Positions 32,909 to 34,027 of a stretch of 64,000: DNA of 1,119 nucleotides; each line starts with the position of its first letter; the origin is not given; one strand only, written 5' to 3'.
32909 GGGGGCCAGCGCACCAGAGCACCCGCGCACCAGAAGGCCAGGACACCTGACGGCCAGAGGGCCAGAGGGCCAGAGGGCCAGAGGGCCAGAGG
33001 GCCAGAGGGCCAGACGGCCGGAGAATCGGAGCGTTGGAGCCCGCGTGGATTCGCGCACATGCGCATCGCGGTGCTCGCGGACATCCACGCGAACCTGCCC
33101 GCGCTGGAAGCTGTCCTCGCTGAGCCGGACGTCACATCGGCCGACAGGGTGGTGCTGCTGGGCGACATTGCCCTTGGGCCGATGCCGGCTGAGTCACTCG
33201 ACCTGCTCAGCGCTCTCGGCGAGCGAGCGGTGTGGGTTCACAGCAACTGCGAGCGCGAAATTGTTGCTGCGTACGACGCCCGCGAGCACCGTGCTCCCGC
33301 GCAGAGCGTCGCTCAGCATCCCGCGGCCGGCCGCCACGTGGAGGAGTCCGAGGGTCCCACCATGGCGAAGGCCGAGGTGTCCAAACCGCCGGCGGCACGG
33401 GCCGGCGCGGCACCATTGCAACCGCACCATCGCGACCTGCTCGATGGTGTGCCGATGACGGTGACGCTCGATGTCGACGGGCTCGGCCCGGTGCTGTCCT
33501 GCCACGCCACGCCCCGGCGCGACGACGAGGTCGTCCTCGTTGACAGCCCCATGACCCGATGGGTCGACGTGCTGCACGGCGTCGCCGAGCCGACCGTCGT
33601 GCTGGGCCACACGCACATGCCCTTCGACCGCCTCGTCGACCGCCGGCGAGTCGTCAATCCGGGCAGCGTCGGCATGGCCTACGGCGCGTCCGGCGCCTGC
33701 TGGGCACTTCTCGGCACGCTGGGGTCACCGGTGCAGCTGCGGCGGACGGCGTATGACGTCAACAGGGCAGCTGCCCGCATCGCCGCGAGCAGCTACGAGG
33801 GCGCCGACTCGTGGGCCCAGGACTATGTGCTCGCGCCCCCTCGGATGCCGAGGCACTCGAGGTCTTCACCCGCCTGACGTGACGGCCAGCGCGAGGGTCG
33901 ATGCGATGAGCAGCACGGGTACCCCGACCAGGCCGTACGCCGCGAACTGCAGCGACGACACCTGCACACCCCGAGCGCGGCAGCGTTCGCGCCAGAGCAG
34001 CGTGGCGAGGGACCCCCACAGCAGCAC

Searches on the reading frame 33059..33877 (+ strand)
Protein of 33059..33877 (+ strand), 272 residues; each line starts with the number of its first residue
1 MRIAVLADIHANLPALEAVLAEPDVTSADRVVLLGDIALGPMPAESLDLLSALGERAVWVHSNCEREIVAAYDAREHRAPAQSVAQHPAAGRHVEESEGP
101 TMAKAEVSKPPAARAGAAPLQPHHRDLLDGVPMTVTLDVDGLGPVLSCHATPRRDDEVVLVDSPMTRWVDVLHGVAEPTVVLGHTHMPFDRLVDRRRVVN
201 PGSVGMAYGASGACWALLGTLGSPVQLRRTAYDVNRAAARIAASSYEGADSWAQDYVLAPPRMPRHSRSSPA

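Call 5: search_protein_families(library=pfam, proteins=[window:33059-33877:+], max_evalue=0.01)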
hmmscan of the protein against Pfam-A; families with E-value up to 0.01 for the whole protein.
window:33059-33877:+ (272 aa): 2 families
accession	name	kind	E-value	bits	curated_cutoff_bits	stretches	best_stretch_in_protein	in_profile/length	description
PF12850.12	Metallophos_2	-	3.1e-14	53.7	27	1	1-218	1-149/154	Calcineurin-like phosphoesterase superfamily domain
PF00149.33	Metallophos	-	1.7e-06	29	21.5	1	1-91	1-104/191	Calcineurin-like phosphoesterase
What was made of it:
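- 33059..33877 (+): Metallophosphoesterase gene (Metallophos_2, YfcE-like phosphodiesterase), the gene immediately downstream of the array. Pfam PF12850, E 3e-14 (call 5).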

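Call 7: find_encoding_contigs(protein=window:33059-33877:+, flank=3000, max_places=10)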
Protein window:33059-33877:+ (272 aa): no gene with exactly this product is on record in the collection.
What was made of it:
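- Tried and rejected: The exact-protein look-up of the window's MPE found nothing (call 7).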

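Call 9: find_homologous_proteins(query=window:33059-33877:+, max_evalue=1e-20)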
Query window:33059-33877:+ (272 aa): 2936 proteins with E <= 1e-20 among 8000 candidates; the best 120 are listed.
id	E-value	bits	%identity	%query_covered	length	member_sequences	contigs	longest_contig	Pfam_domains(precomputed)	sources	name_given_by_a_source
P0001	1.5e-173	594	100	100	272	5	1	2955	PF12850.13,PF00149.34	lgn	-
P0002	7.8e-98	345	66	96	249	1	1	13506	PF12850.13,PF00149.34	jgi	jgi:predicted phosphodiesterase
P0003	8.9e-98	345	66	96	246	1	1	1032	PF12850.13,PF00149.34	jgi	jgi:predicted phosphodiesterase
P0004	1.8e-97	344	66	96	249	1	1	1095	PF12850.13,PF00149.34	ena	-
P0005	6.3e-97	342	65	96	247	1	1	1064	PF12850.13,PF00149.34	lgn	-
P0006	8.4e-97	342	66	96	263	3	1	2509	PF12850.13,PF00149.34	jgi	jgi:predicted phosphodiesterase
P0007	1.5e-96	341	65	96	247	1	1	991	PF12850.13,PF00149.34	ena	-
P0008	3.7e-96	340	64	96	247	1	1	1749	PF12850.13,PF00149.34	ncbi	-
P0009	5.7e-96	339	66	96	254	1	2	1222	PF12850.13,PF00149.34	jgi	jgi:predicted phosphodiesterase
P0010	7.6e-96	339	64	96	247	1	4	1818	PF12850.13,PF00149.34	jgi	jgi:predicted phosphodiesterase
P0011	9.5e-96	338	65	96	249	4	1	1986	PF12850.13,PF00149.34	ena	-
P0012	1.0e-95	338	66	96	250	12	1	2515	PF12850.13,PF00149.34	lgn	-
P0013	1.0e-95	338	64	96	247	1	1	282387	PF12850.13,PF00149.34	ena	-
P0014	1.6e-95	338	63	96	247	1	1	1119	PF12850.13,PF00149.34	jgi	-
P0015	2.0e-95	337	67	96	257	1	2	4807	PF12850.13,PF00149.34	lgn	-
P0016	2.5e-95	337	64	96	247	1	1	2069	PF12850.13,PF00149.34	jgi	jgi:predicted phosphodiesterase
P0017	3.0e-95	337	63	96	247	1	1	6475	PF12850.13,PF00149.34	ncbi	-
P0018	3.8e-95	337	65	96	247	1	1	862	PF12850.13,PF00149.34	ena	-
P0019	3.9e-95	336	65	96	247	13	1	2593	PF12850.13,PF00149.34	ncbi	-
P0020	4.1e-95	336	63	96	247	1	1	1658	PF12850.13,PF00149.34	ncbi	-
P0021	1.2e-94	335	64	96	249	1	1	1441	PF12850.13,PF00149.34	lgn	-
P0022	1.3e-94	335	64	96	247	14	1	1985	PF12850.13,PF00149.34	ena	-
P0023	2.1e-94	334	65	96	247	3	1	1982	PF12850.13,PF00149.34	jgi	jgi:predicted phosphodiesterase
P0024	2.4e-94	334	63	96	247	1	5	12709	PF12850.13,PF00149.34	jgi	jgi:predicted phosphodiesterase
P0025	3.6e-94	333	64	96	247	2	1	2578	PF12850.13,PF00149.34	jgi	jgi:predicted phosphodiesterase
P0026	3.7e-94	333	61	96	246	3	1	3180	PF12850.13,PF00149.34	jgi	jgi:predicted phosphodiesterase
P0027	3.8e-94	333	65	96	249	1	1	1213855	PF12850.13,PF00149.34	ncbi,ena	-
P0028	4.6e-94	333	64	96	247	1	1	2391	PF12850.13,PF00149.34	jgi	jgi:predicted phosphodiesterase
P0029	5.6e-94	333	63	96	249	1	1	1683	PF12850.13,PF00149.34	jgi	jgi:predicted phosphodiesterase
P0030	9.6e-94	332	64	96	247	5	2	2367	PF12850.13,PF00149.34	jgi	jgi:predicted phosphodiesterase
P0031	1.3e-93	331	63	96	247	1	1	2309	PF12850.13,PF00149.34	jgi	jgi:predicted phosphodiesterase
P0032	1.3e-93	331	63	96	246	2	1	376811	PF12850.13,PF00149.34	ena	-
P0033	1.4e-93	331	66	96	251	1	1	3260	PF12850.13,PF00149.34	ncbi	-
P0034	2.8e-93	330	65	95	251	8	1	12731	PF12850.13,PF00149.34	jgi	jgi:predicted phosphodiesterase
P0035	3.1e-93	330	65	96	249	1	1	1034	PF12850.13,PF00149.34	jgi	jgi:predicted phosphodiesterase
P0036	3.8e-93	330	65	96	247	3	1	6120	PF12850.13,PF00149.34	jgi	jgi:predicted phosphodiesterase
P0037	3.9e-93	330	63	96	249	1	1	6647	PF12850.13,PF00149.34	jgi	jgi:predicted phosphodiesterase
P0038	4.7e-93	330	65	96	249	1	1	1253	PF12850.13,PF00149.34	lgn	-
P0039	5.0e-93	330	63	96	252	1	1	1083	PF12850.13,PF00149.34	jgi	jgi:predicted phosphodiesterase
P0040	1.1e-92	328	64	95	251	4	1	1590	PF12850.13,PF00149.34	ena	-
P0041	1.1e-92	328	63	96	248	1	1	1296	PF12850.13,PF00149.34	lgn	-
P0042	1.2e-92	328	63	96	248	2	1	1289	PF12850.13,PF00149.34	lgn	-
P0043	1.9e-92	328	64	96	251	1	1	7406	PF12850.13,PF00149.34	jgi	jgi:predicted phosphodiesterase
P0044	2.1e-92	328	65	96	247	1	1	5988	PF12850.13,PF00149.34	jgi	jgi:predicted phosphodiesterase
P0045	3.4e-92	327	63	96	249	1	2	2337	PF12850.13,PF00149.34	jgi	jgi:predicted phosphodiesterase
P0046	4.9e-92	326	66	96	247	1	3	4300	PF12850.13,PF00149.34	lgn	-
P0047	5.8e-92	326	62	96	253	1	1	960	PF12850.13,PF00149.34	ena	-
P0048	6.3e-92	326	63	96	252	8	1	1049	PF12850.13,PF00149.34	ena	-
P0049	7.8e-92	326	65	96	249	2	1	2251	PF12850.13,PF00149.34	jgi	jgi:predicted phosphodiesterase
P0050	8.9e-92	325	63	96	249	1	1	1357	PF12850.13,PF00149.34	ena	-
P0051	1.2e-91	325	65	96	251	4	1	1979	PF12850.13,PF00149.34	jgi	jgi:predicted phosphodiesterase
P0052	1.3e-91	325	63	96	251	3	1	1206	PF12850.13,PF00149.34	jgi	jgi:putative phosphoesterase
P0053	1.4e-91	325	63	95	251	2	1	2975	PF12850.13,PF00149.34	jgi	jgi:predicted phosphodiesterase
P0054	1.7e-91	325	64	96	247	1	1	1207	PF12850.13,PF00149.34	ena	-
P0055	1.9e-91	324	62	96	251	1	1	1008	PF12850.13,PF00149.34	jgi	jgi:predicted phosphodiesterase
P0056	2.1e-91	324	63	95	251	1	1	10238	PF12850.13,PF00149.34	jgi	jgi:predicted phosphodiesterase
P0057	2.2e-91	324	64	96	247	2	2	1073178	PF12850.13,PF00149.34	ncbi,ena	-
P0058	2.9e-91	324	63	95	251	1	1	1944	PF12850.13,PF00149.34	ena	-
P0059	3.4e-91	324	65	96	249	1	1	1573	PF12850.13,PF00149.34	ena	-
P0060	6.1e-91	323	63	96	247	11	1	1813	PF12850.13,PF00149.34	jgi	jgi:predicted phosphodiesterase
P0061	7.7e-91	322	64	96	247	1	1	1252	PF12850.13,PF00149.34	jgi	jgi:predicted phosphodiesterase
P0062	1.2e-90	322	62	96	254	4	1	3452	PF12850.13,PF00149.34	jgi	jgi:predicted phosphodiesterase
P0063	1.3e-90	322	62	96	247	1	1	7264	PF12850.13,PF00149.34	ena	-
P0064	1.4e-90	322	65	96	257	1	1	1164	PF12850.13,PF00149.34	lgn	-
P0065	1.4e-90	322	64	95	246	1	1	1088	PF12850.13,PF00149.34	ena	-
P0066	1.6e-90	321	64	95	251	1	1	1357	PF12850.13,PF00149.34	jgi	jgi:predicted phosphodiesterase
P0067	2.5e-90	321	63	93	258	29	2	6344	PF12850.13,PF00149.34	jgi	jgi:predicted phosphodiesterase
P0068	2.7e-90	321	62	96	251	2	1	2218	PF12850.13,PF00149.34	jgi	jgi:predicted phosphodiesterase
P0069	3.1e-90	320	64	96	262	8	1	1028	PF12850.13,PF00149.34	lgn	-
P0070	3.2e-90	320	62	95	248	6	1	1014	PF12850.13,PF00149.34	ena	-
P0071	3.6e-90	320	62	96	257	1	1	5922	PF12850.13,PF00149.34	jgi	jgi:predicted phosphodiesterase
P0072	7.4e-90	319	64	96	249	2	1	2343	PF12850.13,PF00149.34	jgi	jgi:predicted phosphodiesterase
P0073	7.4e-90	319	61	96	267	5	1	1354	PF12850.13,PF00149.34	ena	-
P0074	7.8e-90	319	63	95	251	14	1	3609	PF12850.13,PF00149.34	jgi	jgi:predicted phosphodiesterase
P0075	8.6e-90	319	63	95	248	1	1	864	PF12850.13,PF00149.34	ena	-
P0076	7.1e-89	316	62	95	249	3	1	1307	PF12850.13,PF00149.34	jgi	jgi:predicted phosphodiesterase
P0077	7.6e-89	316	62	96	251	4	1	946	PF12850.13,PF00149.34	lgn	-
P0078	8.9e-89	316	62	96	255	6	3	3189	PF12850.13,PF00149.34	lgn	-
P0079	1.3e-88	315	61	95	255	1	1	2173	PF12850.13,PF00149.34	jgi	jgi:predicted phosphodiesterase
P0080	1.3e-88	315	61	96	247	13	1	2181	PF12850.13,PF00149.34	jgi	jgi:predicted phosphodiesterase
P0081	1.4e-88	315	60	96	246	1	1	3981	PF12850.13,PF00149.34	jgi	jgi:predicted phosphodiesterase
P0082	1.5e-88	315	62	96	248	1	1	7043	PF12850.13,PF00149.34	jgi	jgi:predicted phosphodiesterase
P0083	1.5e-88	315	61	96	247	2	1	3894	PF12850.13,PF00149.34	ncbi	-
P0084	2.0e-88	314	61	96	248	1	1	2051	PF12850.13,PF00149.34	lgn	-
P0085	2.1e-88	314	62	96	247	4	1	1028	PF12850.13,PF00149.34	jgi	jgi:predicted phosphodiesterase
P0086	2.2e-88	314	61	96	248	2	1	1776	PF12850.13,PF00149.34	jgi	jgi:predicted phosphodiesterase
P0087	2.2e-88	314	61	96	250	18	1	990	PF12850.13,PF00149.34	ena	-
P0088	4.2e-88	313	61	96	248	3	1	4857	PF12850.13,PF00149.34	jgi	jgi:predicted phosphodiesterase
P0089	7.0e-88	313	63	96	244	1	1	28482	PF12850.13,PF00149.34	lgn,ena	-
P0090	8.3e-88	312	61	96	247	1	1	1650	PF12850.13,PF00149.34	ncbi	-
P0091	1.6e-87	312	61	96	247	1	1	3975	PF12850.13,PF00149.34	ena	-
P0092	1.9e-87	311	61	96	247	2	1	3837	PF12850.13,PF00149.34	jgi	jgi:predicted phosphodiesterase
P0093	2.1e-87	311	62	96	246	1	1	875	PF12850.13,PF00149.34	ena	-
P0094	2.2e-87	311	62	96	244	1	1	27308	PF12850.13,PF00149.34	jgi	jgi:predicted phosphodiesterase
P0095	2.3e-87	311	62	94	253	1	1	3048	PF12850.13,PF00149.34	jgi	jgi:predicted phosphodiesterase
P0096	2.6e-87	311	61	96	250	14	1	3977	PF12850.13,PF00149.34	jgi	jgi:predicted phosphodiesterase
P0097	2.7e-87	311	60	95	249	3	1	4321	PF12850.13,PF00149.34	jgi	jgi:predicted phosphodiesterase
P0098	1.1e-86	309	62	96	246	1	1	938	PF12850.13,PF00149.34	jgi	jgi:predicted phosphodiesterase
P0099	1.9e-86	308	60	96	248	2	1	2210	PF12850.13,PF00149.34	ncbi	-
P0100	2.1e-86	308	60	96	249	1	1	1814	PF12850.13,PF00149.34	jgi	jgi:predicted phosphodiesterase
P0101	2.8e-86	307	60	96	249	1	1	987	PF12850.13,PF00149.34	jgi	jgi:predicted phosphodiesterase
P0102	3.9e-86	307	61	96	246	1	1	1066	PF12850.13,PF00149.34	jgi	jgi:predicted phosphodiesterase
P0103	4.4e-86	307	62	95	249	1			PF12850.13,PF00149.34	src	-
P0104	5.4e-86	307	59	96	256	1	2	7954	PF12850.13,PF00149.34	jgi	jgi:predicted phosphodiesterase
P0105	5.5e-86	306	60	96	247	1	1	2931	PF12850.13,PF00149.34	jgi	jgi:predicted phosphodiesterase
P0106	6.0e-86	306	61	96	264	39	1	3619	PF12850.13,PF00149.34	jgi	jgi:predicted phosphodiesterase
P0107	9.7e-86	306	61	96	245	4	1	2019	PF12850.13,PF00149.34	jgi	jgi:predicted phosphodiesterase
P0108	1.0e-85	306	59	96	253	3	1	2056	PF12850.13,PF00149.34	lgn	-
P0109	1.1e-85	305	62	96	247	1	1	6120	PF12850.13,PF00149.34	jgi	jgi:predicted phosphodiesterase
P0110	1.3e-85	305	60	96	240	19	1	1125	PF12850.13,PF00149.34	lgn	-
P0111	1.4e-85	305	62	95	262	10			PF12850.13,PF00149.34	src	-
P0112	1.6e-85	305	59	96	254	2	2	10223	PF12850.13,PF00149.34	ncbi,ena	-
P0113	1.7e-85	305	60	96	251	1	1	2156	PF12850.13,PF00149.34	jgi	jgi:predicted phosphodiesterase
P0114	3.6e-85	304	60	96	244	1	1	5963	PF12850.13,PF00149.34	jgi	jgi:predicted phosphodiesterase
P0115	4.2e-85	304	59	96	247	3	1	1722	PF12850.13,PF00149.34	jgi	jgi:predicted phosphodiesterase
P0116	6.4e-85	303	60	96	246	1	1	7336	PF12850.13,PF00149.34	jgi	jgi:predicted phosphodiesterase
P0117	8.6e-85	303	59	96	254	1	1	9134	PF12850.13,PF00149.34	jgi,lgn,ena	-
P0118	9.6e-85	302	61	96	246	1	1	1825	PF12850.13,PF00149.34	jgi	jgi:predicted phosphodiesterase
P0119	9.8e-85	302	60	96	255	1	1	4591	PF12850.13,PF00149.34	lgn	-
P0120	1.0e-84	302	62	96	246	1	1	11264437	PF12850.13,PF00149.34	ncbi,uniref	ncbi:metallophosphoesterase family protein [Dactylosporangium sp. CS-047395]|uniref:metallophosphoes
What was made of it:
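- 33059..33877 (+): 2936 homologues, best non-self 66% identity (call 9).
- On Transcriptional phase-variable (contingency) locus: The gene is a Metallophos_2 phosphodiesterase-type enzyme (calls 5, 9).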

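Call 10: find_encoding_contigs(protein=P0001, flank=3000, max_places=10)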
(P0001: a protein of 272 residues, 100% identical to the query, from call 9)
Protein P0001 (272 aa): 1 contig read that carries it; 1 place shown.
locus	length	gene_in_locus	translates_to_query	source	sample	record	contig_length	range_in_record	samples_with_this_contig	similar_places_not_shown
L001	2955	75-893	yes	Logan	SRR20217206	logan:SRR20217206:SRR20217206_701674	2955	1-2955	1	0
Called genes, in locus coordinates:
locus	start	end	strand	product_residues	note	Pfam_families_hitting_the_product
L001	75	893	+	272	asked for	PF00149:Metallophos (weak), PF12850:Metallophos_2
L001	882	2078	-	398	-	PF03600:CitMHS, PF07158:MatC_N (weak), PF02040:ArsB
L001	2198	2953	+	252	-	?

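Call 11: list_cluster_members(proteins=[P0001])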
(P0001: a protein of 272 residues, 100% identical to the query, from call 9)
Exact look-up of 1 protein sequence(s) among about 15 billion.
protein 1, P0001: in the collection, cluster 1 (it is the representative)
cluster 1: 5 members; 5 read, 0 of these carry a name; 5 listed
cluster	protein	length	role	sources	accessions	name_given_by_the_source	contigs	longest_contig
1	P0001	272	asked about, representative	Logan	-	-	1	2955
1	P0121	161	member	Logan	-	-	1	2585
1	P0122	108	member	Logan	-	-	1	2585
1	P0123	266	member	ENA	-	-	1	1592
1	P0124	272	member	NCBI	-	-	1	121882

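Call 12: find_encoding_contigs(protein=P0124, flank=5000, max_places=10)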
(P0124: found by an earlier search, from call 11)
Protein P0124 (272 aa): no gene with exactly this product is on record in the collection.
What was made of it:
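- Tried and rejected: The identical NCBI protein P0124 is not indexed (call 12).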

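Call 13: find_encoding_contigs(protein=P0123, flank=3000, max_places=10)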
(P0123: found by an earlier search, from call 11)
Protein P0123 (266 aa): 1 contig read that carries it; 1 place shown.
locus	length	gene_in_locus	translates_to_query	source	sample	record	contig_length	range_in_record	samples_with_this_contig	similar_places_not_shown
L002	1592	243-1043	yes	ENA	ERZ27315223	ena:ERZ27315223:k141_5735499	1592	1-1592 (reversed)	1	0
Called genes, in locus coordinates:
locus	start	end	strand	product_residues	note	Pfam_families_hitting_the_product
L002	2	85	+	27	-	?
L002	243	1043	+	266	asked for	PF00149:Metallophos (weak), PF12850:Metallophos_2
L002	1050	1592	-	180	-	?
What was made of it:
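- L002 is contig k141_5735499 of ERZ27315223 (call 13).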

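Call 14: find_encoding_contigs(protein=P0121, flank=3000, max_places=10)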
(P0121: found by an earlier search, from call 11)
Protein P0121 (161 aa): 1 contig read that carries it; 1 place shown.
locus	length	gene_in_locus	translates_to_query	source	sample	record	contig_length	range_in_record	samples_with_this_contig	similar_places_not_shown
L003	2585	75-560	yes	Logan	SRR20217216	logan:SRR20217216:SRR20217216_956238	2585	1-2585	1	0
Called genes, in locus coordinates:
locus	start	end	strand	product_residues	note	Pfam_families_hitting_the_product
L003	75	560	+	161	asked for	PF00149:Metallophos (weak)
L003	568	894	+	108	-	PF12850:Metallophos_2 (weak)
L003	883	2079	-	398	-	PF03600:CitMHS, PF07158:MatC_N (weak), PF02040:ArsB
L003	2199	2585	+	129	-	?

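Call 27: find_encoding_contigs(protein=P0027, flank=4000, max_places=2)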
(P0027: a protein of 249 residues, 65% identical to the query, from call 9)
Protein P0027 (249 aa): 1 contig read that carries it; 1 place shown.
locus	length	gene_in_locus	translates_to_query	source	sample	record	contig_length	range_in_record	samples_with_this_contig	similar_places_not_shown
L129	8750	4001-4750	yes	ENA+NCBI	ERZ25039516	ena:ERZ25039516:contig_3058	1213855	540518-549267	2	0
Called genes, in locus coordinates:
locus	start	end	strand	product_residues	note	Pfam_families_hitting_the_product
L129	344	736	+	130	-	PF24481:CT398_CC, PF02591:Zn_ribbon_9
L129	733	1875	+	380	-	PF00075:RNase_H (weak), PF13456:RVT_3, PF00300:His_Phos_1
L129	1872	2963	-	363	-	PF02515:CoA_transf_3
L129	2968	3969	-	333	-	PF00296:Bac_luciferase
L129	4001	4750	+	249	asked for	PF00149:Metallophos, PF12850:Metallophos_2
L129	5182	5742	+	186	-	-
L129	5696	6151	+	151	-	-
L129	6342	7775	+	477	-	PF00773:RNB, PF18614:RNase_II_C_S1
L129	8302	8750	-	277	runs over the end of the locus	-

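Call 28: find_encoding_contigs(protein=P0057, flank=4000, max_places=2)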
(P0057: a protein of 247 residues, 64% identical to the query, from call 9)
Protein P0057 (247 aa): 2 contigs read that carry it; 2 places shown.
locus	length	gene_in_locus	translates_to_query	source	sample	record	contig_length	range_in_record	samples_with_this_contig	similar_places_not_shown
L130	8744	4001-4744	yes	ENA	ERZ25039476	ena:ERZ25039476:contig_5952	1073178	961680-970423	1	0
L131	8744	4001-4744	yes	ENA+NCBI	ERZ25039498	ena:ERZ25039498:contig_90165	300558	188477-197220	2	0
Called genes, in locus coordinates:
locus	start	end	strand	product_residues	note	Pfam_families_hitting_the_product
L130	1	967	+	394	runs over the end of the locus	PF01784:DUF34_NIF3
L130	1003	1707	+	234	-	PF24481:CT398_CC, PF02591:Zn_ribbon_9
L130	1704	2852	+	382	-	PF00075:RNase_H (weak), PF13456:RVT_3, PF00300:His_Phos_1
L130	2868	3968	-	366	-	PF02515:CoA_transf_3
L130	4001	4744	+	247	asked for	PF00149:Metallophos, PF12850:Metallophos_2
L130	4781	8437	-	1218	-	PF00211:Guanylate_cyc, PF13191:AAA_16, PF00496:SBP_bac_5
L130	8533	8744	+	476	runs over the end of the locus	PF00773:RNB, PF18614:RNase_II_C_S1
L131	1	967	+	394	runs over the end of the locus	PF01784:DUF34_NIF3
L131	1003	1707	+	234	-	PF24481:CT398_CC, PF02591:Zn_ribbon_9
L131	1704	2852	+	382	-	PF00075:RNase_H (weak), PF13456:RVT_3, PF00300:His_Phos_1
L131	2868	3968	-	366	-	PF02515:CoA_transf_3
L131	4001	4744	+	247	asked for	PF00149:Metallophos, PF12850:Metallophos_2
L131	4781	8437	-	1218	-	PF00211:Guanylate_cyc, PF13191:AAA_16, PF00496:SBP_bac_5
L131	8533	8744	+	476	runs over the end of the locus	PF00773:RNB, PF18614:RNase_II_C_S1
